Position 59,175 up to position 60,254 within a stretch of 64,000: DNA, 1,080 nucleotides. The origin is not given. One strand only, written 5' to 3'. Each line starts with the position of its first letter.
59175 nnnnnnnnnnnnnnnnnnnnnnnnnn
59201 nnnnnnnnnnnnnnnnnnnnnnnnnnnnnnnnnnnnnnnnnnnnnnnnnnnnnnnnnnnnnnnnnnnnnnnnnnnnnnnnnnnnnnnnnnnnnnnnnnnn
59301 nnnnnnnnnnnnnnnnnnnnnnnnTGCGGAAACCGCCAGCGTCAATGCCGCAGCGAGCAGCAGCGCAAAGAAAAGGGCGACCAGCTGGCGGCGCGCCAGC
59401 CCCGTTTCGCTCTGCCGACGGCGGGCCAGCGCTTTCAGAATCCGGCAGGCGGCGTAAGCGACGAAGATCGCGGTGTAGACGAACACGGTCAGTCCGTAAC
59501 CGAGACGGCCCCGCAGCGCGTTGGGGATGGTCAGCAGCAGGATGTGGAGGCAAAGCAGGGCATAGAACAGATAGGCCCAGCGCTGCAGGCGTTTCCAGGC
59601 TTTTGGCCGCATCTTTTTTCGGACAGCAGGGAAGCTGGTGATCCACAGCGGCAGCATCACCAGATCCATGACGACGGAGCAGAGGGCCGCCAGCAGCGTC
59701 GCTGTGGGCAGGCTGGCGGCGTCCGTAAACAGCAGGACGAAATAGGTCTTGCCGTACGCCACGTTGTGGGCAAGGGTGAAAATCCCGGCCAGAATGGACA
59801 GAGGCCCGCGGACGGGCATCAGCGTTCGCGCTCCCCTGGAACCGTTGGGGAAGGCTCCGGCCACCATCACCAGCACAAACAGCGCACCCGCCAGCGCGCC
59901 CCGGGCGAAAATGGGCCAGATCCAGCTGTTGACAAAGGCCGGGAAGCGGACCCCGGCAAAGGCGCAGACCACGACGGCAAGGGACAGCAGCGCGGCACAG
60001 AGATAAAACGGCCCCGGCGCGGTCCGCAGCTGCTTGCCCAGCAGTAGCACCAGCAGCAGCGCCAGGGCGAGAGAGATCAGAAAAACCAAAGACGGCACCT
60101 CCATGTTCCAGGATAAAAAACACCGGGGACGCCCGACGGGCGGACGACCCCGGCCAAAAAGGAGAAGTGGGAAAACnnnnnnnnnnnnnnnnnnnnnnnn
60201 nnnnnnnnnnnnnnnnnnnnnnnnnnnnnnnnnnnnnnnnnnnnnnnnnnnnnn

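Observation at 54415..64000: Iron-box regulon joining Feo uptake to a surface flavinylation module: a candidate reductive iron-acquisition or extracellular electron-transfer system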

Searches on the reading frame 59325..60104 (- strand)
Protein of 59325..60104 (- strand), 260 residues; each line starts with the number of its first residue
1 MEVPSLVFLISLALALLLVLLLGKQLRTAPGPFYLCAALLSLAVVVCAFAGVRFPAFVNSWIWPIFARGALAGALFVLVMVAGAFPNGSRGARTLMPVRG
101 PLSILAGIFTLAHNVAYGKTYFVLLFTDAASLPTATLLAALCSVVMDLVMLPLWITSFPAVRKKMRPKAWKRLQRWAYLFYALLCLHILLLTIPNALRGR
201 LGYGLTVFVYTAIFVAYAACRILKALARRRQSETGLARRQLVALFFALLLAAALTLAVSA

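Call 14: search_protein_families(library=pfam, proteins=[window:59325-60104:-], max_evalue=10)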
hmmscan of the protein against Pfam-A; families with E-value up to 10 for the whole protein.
seq(260 aa): 1 family
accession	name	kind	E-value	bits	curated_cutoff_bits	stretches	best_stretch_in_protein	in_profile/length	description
PF03419.18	Peptidase_U4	-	8.7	6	28.4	1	115-233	39-144/284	Sporulation factor SpoIIGA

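Call 41: find_homologous_proteins(query=window:59325-60104:-, max_evalue=0.001)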
Query seq(260 aa) (260 aa): 73 proteins with E <= 0.001 among 8000 candidates.
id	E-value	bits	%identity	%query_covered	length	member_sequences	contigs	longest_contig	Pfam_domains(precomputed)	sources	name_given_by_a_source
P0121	7.9e-151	519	99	98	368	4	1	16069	-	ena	-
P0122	1.8e-85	305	61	94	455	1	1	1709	PF01794.26,PF04205.20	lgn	-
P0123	3.1e-85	304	62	87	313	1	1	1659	PF01794.26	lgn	-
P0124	2.5e-84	301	65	91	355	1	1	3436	PF01794.26,PF04205.20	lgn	-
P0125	3.1e-84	300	65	91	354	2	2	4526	PF01794.26,PF04205.20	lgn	-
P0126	1.3e-83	298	64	91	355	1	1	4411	PF01794.26,PF04205.20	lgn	-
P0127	2.0e-83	298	64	91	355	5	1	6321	PF01794.26,PF04205.20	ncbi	ncbi:MAG: FMN-binding protein [Evtepia sp.]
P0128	4.3e-82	293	63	91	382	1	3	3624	PF01794.26,PF04205.20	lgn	-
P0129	2.5e-81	291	61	90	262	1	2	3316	PF01794.26,PF07695.18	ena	-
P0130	6.4e-81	290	56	96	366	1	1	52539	-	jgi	-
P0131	1.6e-80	288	60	92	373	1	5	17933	PF01794.26,PF04205.20,PF07695.18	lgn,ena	-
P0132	3.2e-80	287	58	84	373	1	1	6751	PF01794.26,PF04205.20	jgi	-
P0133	4.8e-80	287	55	97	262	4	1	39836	-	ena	-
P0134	2.1e-77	278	55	95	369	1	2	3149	PF01794.26,PF04205.20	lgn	-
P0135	2.9e-76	274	56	97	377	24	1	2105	PF04205.20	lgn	-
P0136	3.1e-76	274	55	97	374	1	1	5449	PF04205.20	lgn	-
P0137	5.9e-76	273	56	92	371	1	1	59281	PF04205.20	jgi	-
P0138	2.6e-75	271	54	98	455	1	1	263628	PF01794.26,PF04205.20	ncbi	ncbi:MAG: FMN-binding protein [Oscillospiraceae bacterium]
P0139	3.1e-75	271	56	94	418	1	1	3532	PF01794.26,PF04205.20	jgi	jgi:DMSO/TMAO reductase YedYZ heme-binding membrane subunit/uncharacterized protein with FMN-binding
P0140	3.5e-75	271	54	92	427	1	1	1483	PF01794.26,PF04205.20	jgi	jgi:DMSO/TMAO reductase YedYZ heme-binding membrane subunit/uncharacterized protein with FMN-binding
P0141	5.1e-75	270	55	97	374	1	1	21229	PF04205.20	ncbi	-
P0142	5.5e-75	270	56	94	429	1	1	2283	PF04205.20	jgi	jgi:DMSO/TMAO reductase YedYZ heme-binding membrane subunit/uncharacterized protein with FMN-binding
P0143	6.3e-75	270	58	91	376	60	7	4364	PF01794.26,PF04205.20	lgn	-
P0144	6.4e-75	270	56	97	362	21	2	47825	PF01794.26,PF04205.20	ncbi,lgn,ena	-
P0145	1.1e-74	269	51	98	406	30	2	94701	PF04205.20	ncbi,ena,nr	ncbi:MAG: FMN-binding protein [Anaerolineaceae bacterium]|nr:FMN-binding protein [Anaerolineaceae ba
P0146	1.4e-74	269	58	91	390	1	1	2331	PF01794.26,PF04205.20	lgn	-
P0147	1.5e-74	269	53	90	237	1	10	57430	-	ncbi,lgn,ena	-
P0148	1.6e-74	269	55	92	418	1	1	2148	PF01794.26,PF04205.20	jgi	jgi:DMSO/TMAO reductase YedYZ heme-binding membrane subunit/uncharacterized protein with FMN-binding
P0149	3.7e-74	267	54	95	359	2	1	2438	PF04205.20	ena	-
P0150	5.0e-74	267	54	96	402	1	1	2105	PF01794.26,PF04205.20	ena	-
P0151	6.6e-74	267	55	96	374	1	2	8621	PF04205.20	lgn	-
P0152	1.3e-73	266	54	95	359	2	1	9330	PF04205.20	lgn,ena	-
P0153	2.2e-73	265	53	97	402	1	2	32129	PF04205.20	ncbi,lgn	-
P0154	2.8e-73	265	53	97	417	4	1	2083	PF01794.26,PF04205.20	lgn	-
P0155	8.4e-73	263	54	92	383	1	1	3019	PF04205.20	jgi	jgi:DMSO/TMAO reductase YedYZ heme-binding membrane subunit/uncharacterized protein with FMN-binding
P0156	9.2e-73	263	53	95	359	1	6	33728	PF04205.20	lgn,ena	-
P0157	2.2e-72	262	54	95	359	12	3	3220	PF01794.26,PF04205.20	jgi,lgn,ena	-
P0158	2.4e-72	262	52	97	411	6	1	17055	PF04205.20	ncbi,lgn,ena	-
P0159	4.0e-72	261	52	98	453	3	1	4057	PF04205.20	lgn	-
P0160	4.1e-72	261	54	95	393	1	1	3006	PF01794.26,PF04205.20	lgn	-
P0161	1.7e-71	259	52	98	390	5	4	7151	PF01794.26,PF04205.20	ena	-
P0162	4.5e-71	257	57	90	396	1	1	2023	PF01794.26,PF04205.20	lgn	-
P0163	1.2e-68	249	54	95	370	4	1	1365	PF04205.20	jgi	jgi:DMSO/TMAO reductase YedYZ heme-binding membrane subunit/uncharacterized protein with FMN-binding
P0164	2.7e-61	225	50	87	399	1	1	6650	PF04205.20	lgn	-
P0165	4.1e-60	221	48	87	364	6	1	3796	PF01794.26,PF04205.20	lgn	-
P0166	1.3e-59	220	63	68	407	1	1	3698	PF01794.26,PF04205.20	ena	-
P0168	7.0e-58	214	60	69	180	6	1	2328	PF01794.26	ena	-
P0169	2.1e-57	213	48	88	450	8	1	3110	PF01794.26,PF04205.20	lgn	-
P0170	2.7e-56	209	51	87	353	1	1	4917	PF01794.26,PF04205.20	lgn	-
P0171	2.5e-55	206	45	98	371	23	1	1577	PF04205.20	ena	-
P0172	2.1e-54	203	51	86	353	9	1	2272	PF01794.26,PF04205.20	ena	-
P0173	7.6e-54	201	52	72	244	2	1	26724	PF01794.26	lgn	-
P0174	1.8e-53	200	44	94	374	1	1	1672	PF04205.20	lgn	-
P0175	1.0e-52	197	48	87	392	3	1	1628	PF04205.20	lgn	-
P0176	1.5e-52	197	48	86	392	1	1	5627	PF04205.20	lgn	-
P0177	1.9e-52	196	47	89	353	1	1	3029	PF04205.20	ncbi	-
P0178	9.6e-52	194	47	87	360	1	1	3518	PF04205.20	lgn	-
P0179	1.4e-51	193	47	86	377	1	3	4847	PF04205.20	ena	-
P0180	1.9e-51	193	49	87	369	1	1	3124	PF01794.26,PF04205.20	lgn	-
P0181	1.9e-51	193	88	39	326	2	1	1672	PF04205.20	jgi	-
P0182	5.1e-51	192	49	86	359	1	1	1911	PF04205.20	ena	-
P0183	5.5e-51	192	52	74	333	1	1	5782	PF01794.26,PF04205.20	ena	-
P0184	1.1e-50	191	47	87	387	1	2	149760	PF04205.20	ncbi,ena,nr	ncbi:MAG: FMN-binding protein [Parasporobacterium sp.]|nr:FMN-binding protein [Parasporobacterium sp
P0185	4.6e-50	189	47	91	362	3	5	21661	PF04205.20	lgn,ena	-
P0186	1.4e-49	187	44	94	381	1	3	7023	PF04205.20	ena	-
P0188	3.5e-46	176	41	95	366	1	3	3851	PF04205.20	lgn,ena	-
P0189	1.0e-45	174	49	72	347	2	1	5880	PF04205.20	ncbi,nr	ncbi:MAG: FMN-binding protein [Lachnospiraceae bacterium]|nr:FMN-binding protein [Lachnospiraceae ba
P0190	1.1e-43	168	44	86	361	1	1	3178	PF04205.20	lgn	-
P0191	3.3e-43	166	44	86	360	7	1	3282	PF01794.26,PF04205.20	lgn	-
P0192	2.6e-40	157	46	80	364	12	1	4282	PF01794.26,PF04205.20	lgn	-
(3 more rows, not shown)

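Call 42: find_encoding_contigs(protein=P0121, flank=10000, max_places=3)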
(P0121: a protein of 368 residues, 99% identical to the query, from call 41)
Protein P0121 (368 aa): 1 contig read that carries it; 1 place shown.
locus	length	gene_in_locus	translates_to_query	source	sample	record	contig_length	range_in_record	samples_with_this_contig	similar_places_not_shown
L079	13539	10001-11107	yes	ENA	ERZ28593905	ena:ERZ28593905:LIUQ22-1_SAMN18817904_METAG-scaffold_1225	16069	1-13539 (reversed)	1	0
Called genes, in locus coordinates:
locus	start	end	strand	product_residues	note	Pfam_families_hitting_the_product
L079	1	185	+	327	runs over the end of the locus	PF01116:F_bP_aldolase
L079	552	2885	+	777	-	PF19732:SpoIIE_N, PF07228:SpoIIE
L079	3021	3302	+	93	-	-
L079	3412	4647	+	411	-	PF05221:AdoHcyase, PF02826:2-Hacid_dh_C, PF00670:AdoHcyase_NAD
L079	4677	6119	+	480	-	PF03448:MgtE_N, PF00571:CBS, PF01769:MgtE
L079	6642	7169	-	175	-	PF07456:Hpre_diP_synt_I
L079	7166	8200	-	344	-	PF02424:ApbE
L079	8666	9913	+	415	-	PF00395:SLH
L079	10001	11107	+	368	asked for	-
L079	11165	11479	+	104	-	PF04205:FMN_bind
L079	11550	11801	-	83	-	-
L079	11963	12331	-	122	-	PF01325:Fe_dep_repress, PF12802:MarR_2 (weak), PF13412:HTH_24 (weak), PF02742:Fe_dep_repr_C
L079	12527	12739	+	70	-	PF04023:FeoA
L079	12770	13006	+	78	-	PF04023:FeoA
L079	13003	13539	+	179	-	?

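Call 43: find_encoding_contigs(protein=P0138, flank=8000, max_places=2)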
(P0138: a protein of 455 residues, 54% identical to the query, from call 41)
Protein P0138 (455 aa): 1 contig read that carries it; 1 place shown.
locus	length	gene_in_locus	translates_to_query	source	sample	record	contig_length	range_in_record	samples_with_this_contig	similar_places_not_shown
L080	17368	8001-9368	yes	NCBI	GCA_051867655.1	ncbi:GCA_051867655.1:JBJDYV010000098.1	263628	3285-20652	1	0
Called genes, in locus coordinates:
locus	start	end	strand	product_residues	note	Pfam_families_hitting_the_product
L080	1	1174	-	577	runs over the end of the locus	PF00664:ABC_membrane, PF02463:SMC_N (faint), PF00005:ABC_tran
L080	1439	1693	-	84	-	-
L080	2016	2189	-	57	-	PF12669:FeoB_associated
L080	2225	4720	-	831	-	PF01926:MMR_HSR1, PF02421:FeoB_N, PF17910:FeoB_Cyto, PF07670:Gate, PF07664:FeoB_C, PF07670:Gate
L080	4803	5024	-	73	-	PF04023:FeoA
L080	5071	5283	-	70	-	PF04023:FeoA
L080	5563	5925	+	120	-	PF01325:Fe_dep_repress, PF12802:MarR_2 (faint), PF02742:Fe_dep_repr_C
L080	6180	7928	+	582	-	-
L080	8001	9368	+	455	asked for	PF01794:Ferric_reduct (weak), PF04205:FMN_bind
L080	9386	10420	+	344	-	PF02424:ApbE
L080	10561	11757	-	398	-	PF13535:ATP-grasp_4 (faint)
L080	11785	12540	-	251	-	PF00756:Esterase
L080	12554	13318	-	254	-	PF00756:Esterase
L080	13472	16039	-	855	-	PF01326:PPDK_N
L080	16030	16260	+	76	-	-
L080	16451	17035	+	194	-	PF12844:HTH_19 (weak), PF13560:HTH_31, PF01381:HTH_3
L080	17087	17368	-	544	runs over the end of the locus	PF00501:AMP-binding, PF13193:AMP-binding_C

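Call 44: find_encoding_contigs(protein=P0184, flank=8000, max_places=1)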
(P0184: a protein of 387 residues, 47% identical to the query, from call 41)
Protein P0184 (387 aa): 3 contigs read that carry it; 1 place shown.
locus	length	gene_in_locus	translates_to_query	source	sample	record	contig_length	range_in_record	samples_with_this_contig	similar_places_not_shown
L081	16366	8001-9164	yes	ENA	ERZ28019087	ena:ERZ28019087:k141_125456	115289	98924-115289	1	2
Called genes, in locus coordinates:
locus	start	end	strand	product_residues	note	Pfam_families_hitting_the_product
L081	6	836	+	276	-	PF00583:Acetyltransf_1 (weak)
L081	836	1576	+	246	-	PF05857:TraX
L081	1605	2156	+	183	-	PF13302:Acetyltransf_3, PF13420:Acetyltransf_4, PF00583:Acetyltransf_1, PF13673:Acetyltransf_10, PF13508:Acetyltransf_7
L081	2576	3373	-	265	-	-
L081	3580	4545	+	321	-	PF00248:Aldo_ket_red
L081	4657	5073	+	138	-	PF05014:Nuc_deoxyrib_tr, PF15891:Nuc_deoxyri_tr2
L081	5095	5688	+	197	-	PF13302:Acetyltransf_3, PF00583:Acetyltransf_1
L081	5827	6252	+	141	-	-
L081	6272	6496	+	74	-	-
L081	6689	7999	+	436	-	-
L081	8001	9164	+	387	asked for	PF04205:FMN_bind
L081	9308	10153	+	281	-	PF02311:AraC_binding, PF07883:Cupin_2, PF12833:HTH_18, PF00165:HTH_AraC (weak)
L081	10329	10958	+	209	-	PF16161:DUF4867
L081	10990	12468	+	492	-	PF02952:Fucose_iso_C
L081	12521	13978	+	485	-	PF00370:FGGY_N, PF02782:FGGY_C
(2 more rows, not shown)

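Call 45: find_encoding_contigs(protein=P0145, flank=8000, max_places=1)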
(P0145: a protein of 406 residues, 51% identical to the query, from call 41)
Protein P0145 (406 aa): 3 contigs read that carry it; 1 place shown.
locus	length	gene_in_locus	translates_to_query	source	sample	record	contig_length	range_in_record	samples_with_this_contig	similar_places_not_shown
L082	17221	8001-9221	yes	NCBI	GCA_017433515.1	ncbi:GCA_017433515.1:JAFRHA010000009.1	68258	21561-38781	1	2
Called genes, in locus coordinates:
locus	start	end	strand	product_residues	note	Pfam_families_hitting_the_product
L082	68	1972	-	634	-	PF03239:FTR1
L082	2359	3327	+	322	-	PF02424:ApbE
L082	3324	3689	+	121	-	PF07009:NusG_II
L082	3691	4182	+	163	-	PF07456:Hpre_diP_synt_I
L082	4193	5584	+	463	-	PF02463:SMC_N (faint), PF00005:ABC_tran, PF01637:ATPase_2 (faint), PF03193:RsgA_GTPase (faint), PF13191:AAA_16 (faint), PF13401:AAA_22 (faint), PF13555:AAA_29 (faint), PF00005:ABC_tran, +2 more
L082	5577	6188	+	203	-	PF02361:CbiQ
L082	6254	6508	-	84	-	PF13443:HTH_26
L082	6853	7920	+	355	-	-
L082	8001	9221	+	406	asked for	PF04205:FMN_bind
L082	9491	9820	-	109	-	PF08797:HIRAN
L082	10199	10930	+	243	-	PF00142:Fer4_NifH, PF01656:CbiA, PF02374:ArsA_ATPase, PF06564:CBP_BcsQ, PF07015:VirC1 (faint), PF09140:MipZ, PF10609:ParA, PF13614:AAA_31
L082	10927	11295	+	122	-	-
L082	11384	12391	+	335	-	PF01757:Acyl_transf_3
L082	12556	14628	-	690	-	PF00112:Peptidase_C1, PF18560:Lectin_like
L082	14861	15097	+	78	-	PF04226:Transgly_assoc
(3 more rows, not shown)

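Call 46: find_encoding_contigs(protein=P0137, flank=8000, max_places=1)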
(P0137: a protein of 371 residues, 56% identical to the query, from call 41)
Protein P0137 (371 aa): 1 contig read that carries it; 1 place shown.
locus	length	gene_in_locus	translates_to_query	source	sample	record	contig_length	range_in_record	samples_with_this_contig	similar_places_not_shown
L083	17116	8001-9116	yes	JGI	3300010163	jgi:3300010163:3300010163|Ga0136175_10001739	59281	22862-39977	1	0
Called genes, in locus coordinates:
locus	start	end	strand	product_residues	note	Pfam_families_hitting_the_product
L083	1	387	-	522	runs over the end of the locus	PF12673:SipL, PF01476:LysM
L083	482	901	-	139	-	PF14343:PrcB_C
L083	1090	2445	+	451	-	PF03023:MurJ (faint), PF01554:MatE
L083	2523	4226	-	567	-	PF00270:DEAD, PF04851:ResIII (weak), PF00271:Helicase_C, PF25399:DeaD_dimer, PF03880:DbpA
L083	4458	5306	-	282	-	PF12541:DUF3737, PF13229:Beta_helix (faint)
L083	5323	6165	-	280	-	PF01171:ATP_bind_3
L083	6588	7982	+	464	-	-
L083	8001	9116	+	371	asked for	PF04205:FMN_bind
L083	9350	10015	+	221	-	PF03006:HlyIII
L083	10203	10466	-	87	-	-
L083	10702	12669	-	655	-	PF12838:Fer4_7 (weak), PF14697:Fer4_21 (weak), PF02906:Fe_hyd_lg_C, PF00015:MCPsignal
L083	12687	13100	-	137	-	PF03703:bPH_2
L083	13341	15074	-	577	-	PF02878:PGM_PMM_I, PF02879:PGM_PMM_II, PF02880:PGM_PMM_III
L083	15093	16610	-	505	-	PF08308:PEGA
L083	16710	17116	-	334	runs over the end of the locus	PF27663:Spore_coat_YutH, PF01636:APH (weak)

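Call 47: find_encoding_contigs(protein=P0144, flank=8000, max_places=1)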
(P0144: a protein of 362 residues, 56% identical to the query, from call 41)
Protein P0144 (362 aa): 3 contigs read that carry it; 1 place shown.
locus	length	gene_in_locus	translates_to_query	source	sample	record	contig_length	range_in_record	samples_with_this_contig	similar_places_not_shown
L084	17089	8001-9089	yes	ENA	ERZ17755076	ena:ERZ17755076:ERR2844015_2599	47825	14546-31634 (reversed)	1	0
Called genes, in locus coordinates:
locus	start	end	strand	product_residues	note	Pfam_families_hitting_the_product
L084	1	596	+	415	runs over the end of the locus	PF03447:NAD_binding_3, PF00742:Homoserine_dh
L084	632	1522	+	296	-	PF00288:GHMP_kinases_N, PF08544:GHMP_kinases_C (weak)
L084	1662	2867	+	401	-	PF00696:AA_kinase, PF22468:ACT_9, PF13840:ACT_7, PF01842:ACT (weak), PF22468:ACT_9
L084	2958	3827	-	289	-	PF01381:HTH_3, PF12844:HTH_19 (weak), PF13560:HTH_31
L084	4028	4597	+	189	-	PF05685:Uma2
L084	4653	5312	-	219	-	PF02687:FtsX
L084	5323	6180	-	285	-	PF04397:LytTR, PF14501:HATPase_c_5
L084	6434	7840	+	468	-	-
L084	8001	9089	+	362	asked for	PF01794:Ferric_reduct (weak), PF04205:FMN_bind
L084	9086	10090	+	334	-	PF02424:ApbE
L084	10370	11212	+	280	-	PF04962:KduI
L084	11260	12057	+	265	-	PF00106:adh_short, PF08659:KR, PF23441:SDR (weak), PF13561:adh_short_C2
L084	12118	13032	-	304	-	PF23023:Anti-Pycsar_Apyc1, PF00753:Lactamase_B, PF12706:Lactamase_B_2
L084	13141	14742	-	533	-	PF01232:Mannitol_dh, PF08125:Mannitol_dh_C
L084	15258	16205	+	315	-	PF00528:BPD_transp_1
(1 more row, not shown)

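Call 84: search_protein_families(library=pfam, proteins=[L080:1439-1726:-], max_evalue=0.01)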
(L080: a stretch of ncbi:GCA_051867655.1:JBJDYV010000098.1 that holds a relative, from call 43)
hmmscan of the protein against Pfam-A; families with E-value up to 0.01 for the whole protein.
L080:1439-1726:- (95 aa): 1 family
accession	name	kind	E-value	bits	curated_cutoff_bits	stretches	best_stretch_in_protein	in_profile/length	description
PF00403.32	HMA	-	1.1e-05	26.2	24.8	1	16-75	1-61/62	Heavy-metal-associated domain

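Call 95: find_encoding_contigs(protein=P0130, flank=8000, max_places=1)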
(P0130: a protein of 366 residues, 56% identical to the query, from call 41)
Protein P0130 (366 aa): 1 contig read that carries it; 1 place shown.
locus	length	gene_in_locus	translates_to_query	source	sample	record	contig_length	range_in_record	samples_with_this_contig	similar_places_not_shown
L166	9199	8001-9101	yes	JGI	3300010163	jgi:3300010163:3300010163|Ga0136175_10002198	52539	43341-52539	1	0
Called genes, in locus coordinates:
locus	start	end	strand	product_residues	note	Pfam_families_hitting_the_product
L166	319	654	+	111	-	-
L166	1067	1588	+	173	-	-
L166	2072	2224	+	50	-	-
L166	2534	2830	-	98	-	-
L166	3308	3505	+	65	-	PF00291:PALP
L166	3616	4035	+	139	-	PF00291:PALP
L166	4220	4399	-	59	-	-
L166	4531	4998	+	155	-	PF14464:Prok-JAB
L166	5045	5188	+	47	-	-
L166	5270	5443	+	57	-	-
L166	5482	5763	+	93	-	PF00899:ThiF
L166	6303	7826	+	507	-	-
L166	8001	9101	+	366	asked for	-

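Call 96: find_encoding_contigs(protein=P0133, flank=8000, max_places=1)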
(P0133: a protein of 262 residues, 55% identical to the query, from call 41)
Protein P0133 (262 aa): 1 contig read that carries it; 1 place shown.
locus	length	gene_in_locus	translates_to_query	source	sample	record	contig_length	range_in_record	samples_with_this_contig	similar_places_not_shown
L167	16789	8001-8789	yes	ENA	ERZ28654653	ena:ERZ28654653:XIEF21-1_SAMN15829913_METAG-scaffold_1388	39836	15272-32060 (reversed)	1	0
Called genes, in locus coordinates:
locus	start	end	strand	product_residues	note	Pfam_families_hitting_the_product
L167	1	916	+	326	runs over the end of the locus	PF01156:IU_nuc_hydro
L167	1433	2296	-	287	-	PF00126:HTH_1, PF03466:LysR_substrate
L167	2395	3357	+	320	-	PF00756:Esterase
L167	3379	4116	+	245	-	PF00106:adh_short, PF08659:KR, PF13460:NAD_binding_10, PF13561:adh_short_C2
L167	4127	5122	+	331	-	PF20434:BD-FAE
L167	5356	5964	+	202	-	PF14196:ATC_hydrolase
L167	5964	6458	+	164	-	-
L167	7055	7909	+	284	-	-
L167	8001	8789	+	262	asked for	-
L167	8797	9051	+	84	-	-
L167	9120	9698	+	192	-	PF01547:SBP_bac_1, PF13416:SBP_bac_8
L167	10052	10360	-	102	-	-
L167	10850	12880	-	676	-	PF02608:Bmp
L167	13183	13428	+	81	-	-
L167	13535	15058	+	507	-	-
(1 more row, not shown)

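Call 97: find_encoding_contigs(protein=P0147, flank=8000, max_places=1)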
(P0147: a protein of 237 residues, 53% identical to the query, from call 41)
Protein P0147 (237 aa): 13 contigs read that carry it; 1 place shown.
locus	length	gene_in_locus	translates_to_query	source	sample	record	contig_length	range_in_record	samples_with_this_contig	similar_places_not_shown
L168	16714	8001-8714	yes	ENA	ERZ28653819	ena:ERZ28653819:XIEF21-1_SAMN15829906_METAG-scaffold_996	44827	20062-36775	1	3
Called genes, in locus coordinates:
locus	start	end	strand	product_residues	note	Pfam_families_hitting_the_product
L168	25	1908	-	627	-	PF03239:FTR1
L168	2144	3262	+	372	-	PF02424:ApbE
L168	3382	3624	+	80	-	PF07009:NusG_II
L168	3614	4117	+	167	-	PF07456:Hpre_diP_synt_I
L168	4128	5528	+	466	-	PF00005:ABC_tran, PF03193:RsgA_GTPase (faint), PF13191:AAA_16 (faint), PF13401:AAA_22 (faint), PF13481:AAA_25 (faint), PF13555:AAA_29 (faint), PF00004:AAA (faint), PF00005:ABC_tran, +2 more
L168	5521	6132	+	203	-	PF02361:CbiQ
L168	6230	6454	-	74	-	PF13443:HTH_26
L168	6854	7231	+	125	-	-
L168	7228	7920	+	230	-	-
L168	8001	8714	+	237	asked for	-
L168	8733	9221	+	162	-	PF04205:FMN_bind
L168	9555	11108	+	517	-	-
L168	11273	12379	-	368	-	PF00106:adh_short, PF13561:adh_short_C2, PF23441:SDR (weak)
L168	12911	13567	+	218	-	-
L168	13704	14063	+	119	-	-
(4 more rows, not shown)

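Call 98: find_encoding_contigs(protein=P0153, flank=8000, max_places=1)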
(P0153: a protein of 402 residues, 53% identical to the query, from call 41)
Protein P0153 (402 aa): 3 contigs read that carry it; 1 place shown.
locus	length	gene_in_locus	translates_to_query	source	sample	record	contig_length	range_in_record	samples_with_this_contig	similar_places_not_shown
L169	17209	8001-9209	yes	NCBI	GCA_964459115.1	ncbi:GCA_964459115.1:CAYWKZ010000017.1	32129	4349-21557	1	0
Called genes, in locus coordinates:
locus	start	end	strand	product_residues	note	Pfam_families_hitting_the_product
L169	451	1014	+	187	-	PF01558:POR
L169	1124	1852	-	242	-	PF19502:DUF6036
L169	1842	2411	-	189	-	PF01381:HTH_3 (weak), PF13443:HTH_26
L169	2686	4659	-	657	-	-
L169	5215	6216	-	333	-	PF11288:DUF3089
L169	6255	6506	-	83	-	-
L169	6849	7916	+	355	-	-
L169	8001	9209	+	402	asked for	PF04205:FMN_bind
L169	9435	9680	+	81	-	PF04014:MazE_antitoxin (weak)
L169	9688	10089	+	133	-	PF01850:PIN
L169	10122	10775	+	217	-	-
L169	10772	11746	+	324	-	-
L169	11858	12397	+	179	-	PF01381:HTH_3 (weak), PF12844:HTH_19 (weak), PF00072:Response_reg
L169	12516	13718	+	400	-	PF06580:His_kinase, PF02518:HATPase_c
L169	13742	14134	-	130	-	PF01740:STAS, PF13466:STAS_2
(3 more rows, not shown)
